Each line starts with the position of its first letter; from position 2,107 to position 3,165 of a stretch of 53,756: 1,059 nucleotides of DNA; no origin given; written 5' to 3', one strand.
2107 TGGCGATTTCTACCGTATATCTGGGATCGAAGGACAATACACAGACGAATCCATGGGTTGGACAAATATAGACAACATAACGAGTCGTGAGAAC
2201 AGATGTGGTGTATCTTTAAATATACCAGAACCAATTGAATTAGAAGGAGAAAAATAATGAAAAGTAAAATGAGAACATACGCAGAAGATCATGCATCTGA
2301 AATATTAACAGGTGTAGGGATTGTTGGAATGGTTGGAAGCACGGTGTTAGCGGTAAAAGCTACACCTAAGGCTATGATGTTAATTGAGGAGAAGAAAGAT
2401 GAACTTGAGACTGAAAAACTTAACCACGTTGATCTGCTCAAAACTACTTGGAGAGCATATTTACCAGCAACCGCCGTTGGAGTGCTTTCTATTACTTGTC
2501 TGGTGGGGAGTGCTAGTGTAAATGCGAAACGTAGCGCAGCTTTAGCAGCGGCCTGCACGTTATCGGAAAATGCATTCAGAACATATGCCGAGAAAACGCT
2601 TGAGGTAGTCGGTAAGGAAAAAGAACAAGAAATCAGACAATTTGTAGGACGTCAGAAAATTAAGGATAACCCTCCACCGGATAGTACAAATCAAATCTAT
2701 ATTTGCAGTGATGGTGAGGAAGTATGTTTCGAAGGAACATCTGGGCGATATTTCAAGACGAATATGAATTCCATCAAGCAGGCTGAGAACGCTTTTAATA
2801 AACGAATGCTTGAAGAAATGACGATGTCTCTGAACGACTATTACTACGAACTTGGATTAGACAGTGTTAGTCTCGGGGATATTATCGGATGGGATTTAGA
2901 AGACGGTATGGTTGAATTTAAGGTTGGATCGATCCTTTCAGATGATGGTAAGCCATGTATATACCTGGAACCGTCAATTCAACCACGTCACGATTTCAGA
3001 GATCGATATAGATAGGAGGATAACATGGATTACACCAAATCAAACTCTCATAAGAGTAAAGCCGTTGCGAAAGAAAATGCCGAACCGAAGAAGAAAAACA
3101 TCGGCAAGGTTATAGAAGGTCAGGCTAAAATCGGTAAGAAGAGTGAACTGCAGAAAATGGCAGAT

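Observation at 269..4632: Duplicated two-gene module in the early region: three family-A membrane proteins and two family-B proteins in B-A tandem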

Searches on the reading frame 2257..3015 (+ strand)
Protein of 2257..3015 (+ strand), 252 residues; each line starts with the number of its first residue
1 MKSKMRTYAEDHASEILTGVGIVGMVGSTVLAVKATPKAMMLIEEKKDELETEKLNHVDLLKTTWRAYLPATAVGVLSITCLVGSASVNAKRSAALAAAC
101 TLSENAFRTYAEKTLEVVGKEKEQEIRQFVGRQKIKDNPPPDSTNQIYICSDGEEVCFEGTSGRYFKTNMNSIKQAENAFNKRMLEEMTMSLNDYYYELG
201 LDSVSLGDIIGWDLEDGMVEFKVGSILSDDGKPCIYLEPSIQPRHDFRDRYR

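Call 3: search_protein_families(library=pfam, proteins=[window:2257-3015:+], max_evalue=1)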
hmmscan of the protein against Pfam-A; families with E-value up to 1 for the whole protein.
window:2257-3015:+ (252 aa): 1 family
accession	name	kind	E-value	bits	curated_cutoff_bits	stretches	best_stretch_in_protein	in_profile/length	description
PF19880.4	DUF6353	-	1.1e-69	235.2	25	1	9-247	2-252/253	Family of unknown function (DUF6353)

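Call 4: search_protein_families(library=phrogs, proteins=[window:2257-3015:+], max_evalue=0.1)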
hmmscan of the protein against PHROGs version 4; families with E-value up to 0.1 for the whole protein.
window:2257-3015:+ (252 aa): 3 families
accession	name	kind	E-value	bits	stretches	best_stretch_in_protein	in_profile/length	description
phrog_2152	-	unknown function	2.7e-76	257.5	1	3-248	10-270/273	-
phrog_37244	-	unknown function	0.082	14.3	0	26-76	32-84/87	-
phrog_15466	-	unknown function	0.097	14.1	0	2-40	8-46/99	-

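Call 13: find_homologous_proteins(query=window:2257-3015:+, max_evalue=0.00001)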
Query window:2257-3015:+ (252 aa): 367 proteins with E <= 0.00001 among 810 candidates; the best 120 are listed.
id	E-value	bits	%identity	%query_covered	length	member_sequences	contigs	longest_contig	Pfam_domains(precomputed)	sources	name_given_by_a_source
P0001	1.1e-163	560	100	100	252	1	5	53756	PF19880.5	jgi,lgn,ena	-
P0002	4.7e-146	503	86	100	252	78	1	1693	PF19880.5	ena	-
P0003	2.9e-142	490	84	100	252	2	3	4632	PF19880.5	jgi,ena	-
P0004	3.9e-142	490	83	100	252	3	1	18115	PF19880.5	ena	-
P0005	2.7e-141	487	83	100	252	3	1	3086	PF19880.5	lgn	-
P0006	5.0e-140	483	84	100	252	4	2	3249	PF19880.5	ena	-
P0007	1.3e-139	482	83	100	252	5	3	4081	PF19880.5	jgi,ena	-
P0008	1.8e-139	481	83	100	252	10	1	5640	PF19880.5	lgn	-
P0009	3.5e-96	339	58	100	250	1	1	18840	PF19880.5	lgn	-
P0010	4.3e-94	333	56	100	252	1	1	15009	PF19880.5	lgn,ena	-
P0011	1.8e-90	321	57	99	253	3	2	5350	PF19880.5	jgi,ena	-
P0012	5.2e-89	316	57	98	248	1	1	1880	PF19880.5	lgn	-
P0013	5.3e-88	313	54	100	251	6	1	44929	PF19880.5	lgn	-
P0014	2.1e-86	307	56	97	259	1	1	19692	PF19880.5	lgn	-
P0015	4.8e-73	264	50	94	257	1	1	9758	PF19880.5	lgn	-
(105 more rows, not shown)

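Call 23: search_dna_similar(query=window:2257-3015:+, collection=phages, mode=protein, max_rows=40, rows=spread)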
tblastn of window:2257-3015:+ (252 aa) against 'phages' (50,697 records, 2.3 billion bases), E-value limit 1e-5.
Records with a match: 245; places in all: 407; records where one place covers at least 80% of the query: 219.
Best place of each record, by identity: <60% 245.
By first word of the organism name: Arthrobacter 95; Gordonia 55; Streptomyces 54; Siphovirus 12; Lactococcus 8; Curtobacterium 7; Rhodococcus 4; Microbacterium 4; Faecalibacterium 2; Bacteriophage 2; and 2 more.
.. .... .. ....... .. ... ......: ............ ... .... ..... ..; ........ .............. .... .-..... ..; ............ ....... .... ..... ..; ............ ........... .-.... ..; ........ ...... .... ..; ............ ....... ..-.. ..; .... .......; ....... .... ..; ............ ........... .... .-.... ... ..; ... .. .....
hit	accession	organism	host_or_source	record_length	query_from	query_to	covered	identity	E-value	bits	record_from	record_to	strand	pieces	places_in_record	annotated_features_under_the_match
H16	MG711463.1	Faecalibacterium phage FP_oengus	Faecalibacterium prausnitzii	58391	12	244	92%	40.0%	1e-38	148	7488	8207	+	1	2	hypothetical protein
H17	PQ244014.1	Arthrobacter phage ProfFrink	Arthrobacter globiformis B-2979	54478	6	247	96%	35.0%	1e-37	145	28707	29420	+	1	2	38: hypothetical protein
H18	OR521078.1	Arthrobacter phage Djungelskog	Arthrobacter globiformis B-2979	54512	6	247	96%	35.0%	1e-37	145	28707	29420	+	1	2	38: hypothetical protein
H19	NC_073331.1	Arthrobacter phage CastorTray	Arthrobacter sp. ATCC 21022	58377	6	252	98%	34.0%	8e-39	148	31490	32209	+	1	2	41: hypothetical protein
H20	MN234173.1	Arthrobacter phage Sporto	Arthrobacter globiformis NRRL B-2979 SEA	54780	6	243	94%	34.3%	2e-36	142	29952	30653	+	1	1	39: hypothetical protein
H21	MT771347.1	Arthrobacter phage Paella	Arthrobacter globiformis NRRL B-2979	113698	6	247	96%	33.5%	3e-40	153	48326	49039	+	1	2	81: membrane protein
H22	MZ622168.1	Gordonia phage Nadmeg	Gordonia rubripertincta NRRL B-16540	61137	8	247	95%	33.3%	3e-38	147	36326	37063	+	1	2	50: membrane protein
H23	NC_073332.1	Arthrobacter phage Tatanka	Arthrobacter sp. ATCC 21022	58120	6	247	96%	32.9%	4e-37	144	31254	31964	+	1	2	38: hypothetical protein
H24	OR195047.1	Gordonia phage Artorias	Gordonia rubripertincta NRRL B-16540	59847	5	251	98%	32.0%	5e-38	146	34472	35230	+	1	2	48: hypothetical protein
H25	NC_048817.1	Gordonia phage Tanis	Gordonia terrae 3612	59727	5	251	98%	32.0%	5e-38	146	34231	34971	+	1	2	48: membrane protein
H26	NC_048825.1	Gordonia phage Crocheter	Gordonia rubripertincta NRRL B-16540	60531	8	247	95%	32.9%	5e-39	149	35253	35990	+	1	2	49: membrane protein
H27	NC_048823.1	Gordonia phage Untouchable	Gordonia rubripertincta NRRL B-16540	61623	8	247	95%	32.9%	5e-39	149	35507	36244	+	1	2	50: membrane protein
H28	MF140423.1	Arthrobacter phage Nightmare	Arthrobacter sp. ATCC 21022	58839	6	247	96%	32.5%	1e-36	142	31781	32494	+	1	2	41: hypothetical protein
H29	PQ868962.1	Curtobacterium phage JoyLin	Curtobacterium flaccumfaciens NRRL ...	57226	12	247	94%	33.1%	2e-30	124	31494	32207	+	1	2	40: membrane protein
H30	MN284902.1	Arthrobacter phage Makai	Arthrobacter globiformis NRRL B-2979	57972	6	252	98%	31.6%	2e-36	141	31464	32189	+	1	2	40: hypothetical protein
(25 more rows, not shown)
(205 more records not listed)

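Call 24: get_annotated_region(hit=H26, flank=9000)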
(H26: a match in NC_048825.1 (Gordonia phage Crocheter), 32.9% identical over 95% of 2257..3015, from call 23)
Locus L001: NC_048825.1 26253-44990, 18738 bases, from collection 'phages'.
description: Gordonia phage Crocheter, complete genome.
organism: Gordonia phage Crocheter (NCBI taxid 2656532)
taxonomy: Viruses; Duplodnaviria; Heunggongvirae; Uroviricota; Caudoviricetes; Deejayvirinae; Kenoshavirus; Kenoshavirus crocheter
host: Gordonia rubripertincta NRRL B-16540; source: soil; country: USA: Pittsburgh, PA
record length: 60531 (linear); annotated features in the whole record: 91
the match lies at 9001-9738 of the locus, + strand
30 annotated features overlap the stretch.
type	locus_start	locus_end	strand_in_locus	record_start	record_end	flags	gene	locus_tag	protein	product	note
CDS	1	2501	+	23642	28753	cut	32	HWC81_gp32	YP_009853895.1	tail length tape measure protein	-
CDS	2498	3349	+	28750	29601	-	33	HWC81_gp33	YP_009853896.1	minor tail protein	-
CDS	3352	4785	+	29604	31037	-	34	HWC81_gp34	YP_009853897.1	minor tail protein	-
CDS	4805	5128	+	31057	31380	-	35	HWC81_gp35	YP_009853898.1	membrane protein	-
CDS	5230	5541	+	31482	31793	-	36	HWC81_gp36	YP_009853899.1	hypothetical protein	-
CDS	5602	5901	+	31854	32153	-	37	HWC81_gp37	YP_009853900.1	hypothetical protein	-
CDS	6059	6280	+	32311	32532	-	38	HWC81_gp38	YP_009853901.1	hypothetical protein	-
CDS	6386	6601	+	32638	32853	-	39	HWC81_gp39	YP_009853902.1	hypothetical protein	-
CDS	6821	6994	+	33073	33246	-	40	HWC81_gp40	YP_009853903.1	hypothetical protein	-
CDS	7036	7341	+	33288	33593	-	41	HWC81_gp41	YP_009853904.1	hypothetical protein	-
CDS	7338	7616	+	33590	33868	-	42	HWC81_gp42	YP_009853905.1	hypothetical protein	-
CDS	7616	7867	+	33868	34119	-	43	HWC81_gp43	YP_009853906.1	hypothetical protein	-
CDS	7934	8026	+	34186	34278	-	44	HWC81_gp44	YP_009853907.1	hypothetical protein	-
CDS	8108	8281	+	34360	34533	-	45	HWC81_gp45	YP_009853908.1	hypothetical protein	-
CDS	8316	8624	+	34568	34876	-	46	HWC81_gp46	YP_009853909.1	hypothetical protein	-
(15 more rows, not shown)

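Call 25: get_annotated_region(hit=H16, flank=8000)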
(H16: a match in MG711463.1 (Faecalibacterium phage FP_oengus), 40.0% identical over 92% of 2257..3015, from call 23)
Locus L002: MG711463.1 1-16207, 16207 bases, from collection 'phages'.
description: Faecalibacterium phage FP_oengus, complete genome.
organism: Faecalibacterium phage FP_oengus (NCBI taxid 2070188)
taxonomy: Viruses; Duplodnaviria; Heunggongvirae; Uroviricota; Caudoviricetes; Oengusvirus; Oengusvirus oengus
host: Faecalibacterium prausnitzii; source: -; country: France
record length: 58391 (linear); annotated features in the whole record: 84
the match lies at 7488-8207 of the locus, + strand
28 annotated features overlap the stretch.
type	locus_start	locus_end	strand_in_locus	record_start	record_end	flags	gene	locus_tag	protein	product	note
CDS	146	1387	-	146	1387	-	-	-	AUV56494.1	integrase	rasttk_feature_creation_tool=prodigal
CDS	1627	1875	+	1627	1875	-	-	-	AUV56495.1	hypothetical protein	rasttk_feature_creation_tool=prodigal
CDS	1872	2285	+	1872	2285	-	-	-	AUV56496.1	hypothetical protein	rasttk_feature_creation_tool=prodigal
CDS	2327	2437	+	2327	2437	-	-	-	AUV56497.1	hypothetical protein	rasttk_feature_creation_tool=prodigal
CDS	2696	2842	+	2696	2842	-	-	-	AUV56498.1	hypothetical protein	rasttk_feature_creation_tool=prodigal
CDS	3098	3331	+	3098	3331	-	-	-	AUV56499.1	hypothetical protein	rasttk_feature_creation_tool=prodigal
CDS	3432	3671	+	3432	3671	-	-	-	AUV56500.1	hypothetical protein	rasttk_feature_creation_tool=prodigal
CDS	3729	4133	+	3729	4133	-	-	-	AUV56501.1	hypothetical protein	rasttk_feature_creation_tool=prodigal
CDS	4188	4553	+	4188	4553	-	-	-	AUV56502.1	hypothetical protein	rasttk_feature_creation_tool=prodigal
CDS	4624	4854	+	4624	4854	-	-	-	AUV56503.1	hypothetical protein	rasttk_feature_creation_tool=prodigal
CDS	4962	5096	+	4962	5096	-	-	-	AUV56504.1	hypothetical protein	rasttk_feature_creation_tool=prodigal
CDS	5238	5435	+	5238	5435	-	-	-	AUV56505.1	hypothetical protein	rasttk_feature_creation_tool=prodigal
CDS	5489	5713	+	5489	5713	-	-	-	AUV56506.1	hypothetical protein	rasttk_feature_creation_tool=prodigal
CDS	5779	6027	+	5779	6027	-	-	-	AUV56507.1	hypothetical protein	rasttk_feature_creation_tool=prodigal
CDS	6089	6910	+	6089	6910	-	-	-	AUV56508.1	hypothetical protein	rasttk_feature_creation_tool=prodigal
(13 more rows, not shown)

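Call 26: predict_structure(alignment_id=A1)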
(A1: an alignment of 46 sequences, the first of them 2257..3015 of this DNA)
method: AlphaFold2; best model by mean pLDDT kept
length: 252 residues; sequences in the alignment: 46
mean_pLDDT: 83.7   pTM: 0.55
mean pLDDT of the five models: 83.7, 83.6, 82.7, 79.5, 77.4
residues with pLDDT >= 90: 103; 70-90: 115; 50-70: 27; < 50: 7
segments of 3 or more residues with pLDDT < 50: 145-151
pLDDT, mean of each block of 10 residues (from residue 1): 75 85 92 95 96 94 94 92 83 70 71 78 82 80 51 75 87 94 95 95 91 91 74 79 83 53
secondary structure, 60 per line:
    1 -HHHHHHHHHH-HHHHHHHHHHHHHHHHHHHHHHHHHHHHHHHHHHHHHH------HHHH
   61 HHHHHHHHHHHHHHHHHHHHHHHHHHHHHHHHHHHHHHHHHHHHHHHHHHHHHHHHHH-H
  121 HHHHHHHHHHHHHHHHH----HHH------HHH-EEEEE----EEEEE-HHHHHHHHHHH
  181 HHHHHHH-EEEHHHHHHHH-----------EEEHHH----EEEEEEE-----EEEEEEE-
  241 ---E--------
elements in order: H2-11 H13-50 H57-118 H120-137 E155-159 E164-168 H170-187 E189-191 H192-199 E211-213 E221-227 E233-239

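Call 31: fold_search(model_id=the predicted structure, library=pdb)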
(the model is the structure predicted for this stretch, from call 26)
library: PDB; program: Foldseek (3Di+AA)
matches with E <= 10: 204; with E <= 0.001: 0
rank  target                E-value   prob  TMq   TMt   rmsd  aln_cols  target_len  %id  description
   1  7wmp_A                4.7e-01  0.13  0.18  0.18  21.2       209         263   14  Tail structure of Helicobacter pylori bacteriophage KHP30 (released 2023-03-01)
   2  2oau_A                8.9e-01  0.08  0.19  0.19  25.3       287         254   10  Mechanosensitive Channel of Small Conductance (MscS) (released 2007-01-09)
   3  6s2v_A                1.1e+00  0.02  0.11  0.09  24.6       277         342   10  Structure of the N-terminal catalytic region of T. thermophilus Rel (released 2020-07-08)
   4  1xjh_MODEL_1_A        1.2e+00  0.14  0.10  0.32   8.9        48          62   21  NMR structure of the redox switch domain of the E. coli Hsp33 (released 2004-10-05)
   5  6tz4_02               1.3e+00  0.13  0.24  0.30  22.0       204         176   14  CryoEM reconstruction of membrane-bound ESCRT-III filament composed of CHMP1B+IST1 (right-handed) (released 2020-04-08)
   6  6tz5_AA               1.4e+00  0.14  0.25  0.32  20.4       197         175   14  CryoEM reconstruction of membrane-bound ESCRT-III filament composed of CHMP1B+IST1 (left-handed) (released 2020-04-08)
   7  6vo7                  1.4e+00  0.07  0.16  0.24  11.4       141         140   13  Crystal structure of PI3K-alpha Ras Binding Domain (RBD) (released 2021-02-03)
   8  8g46_A                1.6e+00  0.06  0.12  0.05  10.8        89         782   11  Cryo-EM structure of DDB1deltaB-DDA1-DCAF16-BRD4(BD2)-MMH2 (released 2023-03-08)
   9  2pia                  1.6e+00  0.05  0.13  0.10  16.1       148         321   13  PHTHALATE DIOXYGENASE REDUCTASE: A MODULAR STRUCTURE FOR ELECTRON TRANSFER FROM PYRIDINE NUCLEOTIDES TO [2FE-2S] (released 1993-04-15)
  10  6pwn_A                1.6e+00  0.02  0.13  0.12  26.9       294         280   10  MscS Nanodisc with N-terminal His-Tag (released 2020-01-08)
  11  6tz9_A                1.7e+00  0.11  0.24  0.31  20.8       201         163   13  CryoEM reconstruction of membrane-bound ESCRT-III filament composed of CHMP1B only (released 2020-04-08)
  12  4ozb_A                1.7e+00  0.04  0.10  0.27   8.1        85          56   12  Backbone Modifications in the Protein GB1 Helix: beta-ACPC24, beta-3-Lys28, beta-3-Lys31, beta-ACPC35 (released 2014-07-16)
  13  5gpy_A                1.8e+00  0.06  0.10  0.14  12.3        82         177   13  Crystal structure of the human TFIIE complex (released 2016-11-02)
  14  6pwo_A                1.8e+00  0.02  0.14  0.13  27.4       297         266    9  MscS DDM (released 2020-01-08)
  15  7onl_A                1.9e+00  0.02  0.13  0.13  25.7       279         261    9  Mechanosensitive channel MscS solubilized with DDM in closed conformation (released 2021-09-01)
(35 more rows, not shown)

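Call 39: search_protein_families(library=ncbifam, proteins=[window:2257-3015:+], max_evalue=0.1)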
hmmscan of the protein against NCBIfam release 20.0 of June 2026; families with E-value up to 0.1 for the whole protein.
window:2257-3015:+ (252 aa): 0 families

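Call 40: search_protein_families(library=padloc, proteins=[window:2257-3015:+], max_evalue=0.1)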
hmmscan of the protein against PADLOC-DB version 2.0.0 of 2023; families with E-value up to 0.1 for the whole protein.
window:2257-3015:+ (252 aa): 1 family
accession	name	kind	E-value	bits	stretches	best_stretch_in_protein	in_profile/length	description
PDLC05026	PDC-S47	-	0.023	12.3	1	164-196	214-246/257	-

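Call 41: find_related_loci(query=A1, collection=genome_contigs, flank=10000)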
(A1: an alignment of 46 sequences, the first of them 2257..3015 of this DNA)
Query A1 (252 aa) in genome_contigs; peptide patterns used: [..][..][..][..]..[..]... (x = any residue, [..] = any of these).
116 stretches matched a pattern; 98 encode a relative of the query (tblastn E <= 1e-3); the best 80 are kept; 80 distinct loci.
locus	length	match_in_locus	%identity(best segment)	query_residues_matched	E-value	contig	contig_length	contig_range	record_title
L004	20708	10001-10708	49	12-249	2e-82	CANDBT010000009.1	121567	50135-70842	MAG TPA_asm: uncultured bacterium isolate ERR6760060_bin.77_metawrap_v1.3_MAG genome assembly, contig: ERZ12802922.130,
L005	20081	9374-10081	49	12-249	2e-82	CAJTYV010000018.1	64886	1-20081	MAG TPA_asm: uncultured Ruminococcus sp. isolate MGBC117665 genome assembly, contig: MGBC117665.18, whole genome shotgun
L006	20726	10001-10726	48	5-248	3e-82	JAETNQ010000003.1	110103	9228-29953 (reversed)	MAG: Lachnospiraceae bacterium isolate S10_Bin3 scaffold_193_2, whole genome shotgun sequence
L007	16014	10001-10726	48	5-248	2e-82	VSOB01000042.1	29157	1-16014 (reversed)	MAG: Lachnospiraceae bacterium isolate SC1197_S50_bin.8 SC1197_S50_SC1197_S50_bin.8_contig_42, whole genome shotgun sequ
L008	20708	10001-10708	48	12-249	6e-82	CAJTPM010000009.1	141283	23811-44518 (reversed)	MAG TPA_asm: uncultured Lachnospiraceae bacterium isolate MGBC108016 genome assembly, contig: MGBC108016.9, whole genome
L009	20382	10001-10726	47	5-248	6e-81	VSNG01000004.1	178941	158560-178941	MAG: Lachnospiraceae bacterium isolate S9762_S14_bin.22 S9762_S14_S9762_S14_bin.22_contig_4, whole genome shotgun sequen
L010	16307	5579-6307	49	5-249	3e-80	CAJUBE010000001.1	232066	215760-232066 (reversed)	MAG TPA_asm: uncultured Lachnospiraceae bacterium isolate MGBC123502 genome assembly, contig: MGBC123502.1, whole genome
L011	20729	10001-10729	48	5-249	1e-79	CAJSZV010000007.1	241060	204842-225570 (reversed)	Clostridiaceae bacterium isolate A68_60.CX.DSS genome assembly, contig: MGBC000080.7, whole genome shotgun sequence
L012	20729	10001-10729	47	5-249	3e-79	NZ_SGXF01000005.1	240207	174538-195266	Cuneatibacter caecimuris strain DSM 29486 Ga0310506_105, whole genome shotgun sequence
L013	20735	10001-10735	47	3-249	5e-79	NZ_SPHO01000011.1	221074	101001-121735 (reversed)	Clostridium sp. 1001271st1 H5 strain 1001271st1_H5 NODE_11_length_221074_cov_25.9552, whole genome shotgun sequence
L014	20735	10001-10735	47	3-249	4e-79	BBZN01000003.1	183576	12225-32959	Clostridia bacterium UC5.1-1D2 DNA, contig: contig00003, whole genome shotgun sequence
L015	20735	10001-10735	47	3-249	9e-79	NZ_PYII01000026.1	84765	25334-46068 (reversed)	Enterocloster lavalensis strain KCTC 15153 scaffold_25, whole genome shotgun sequence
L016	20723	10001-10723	45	5-247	1e-78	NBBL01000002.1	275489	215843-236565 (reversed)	Lachnospiraceae bacterium strain KA00044 Contig_2, whole genome shotgun sequence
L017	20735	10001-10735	46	3-249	3e-78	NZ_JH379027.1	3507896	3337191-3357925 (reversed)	Hungatella hathewayi WAL-18680 supercont1.1, whole genome shotgun sequence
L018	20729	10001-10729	43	5-249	3e-78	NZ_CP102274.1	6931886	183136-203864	Hungatella hathewayi strain DSM 13479 chromosome, complete genome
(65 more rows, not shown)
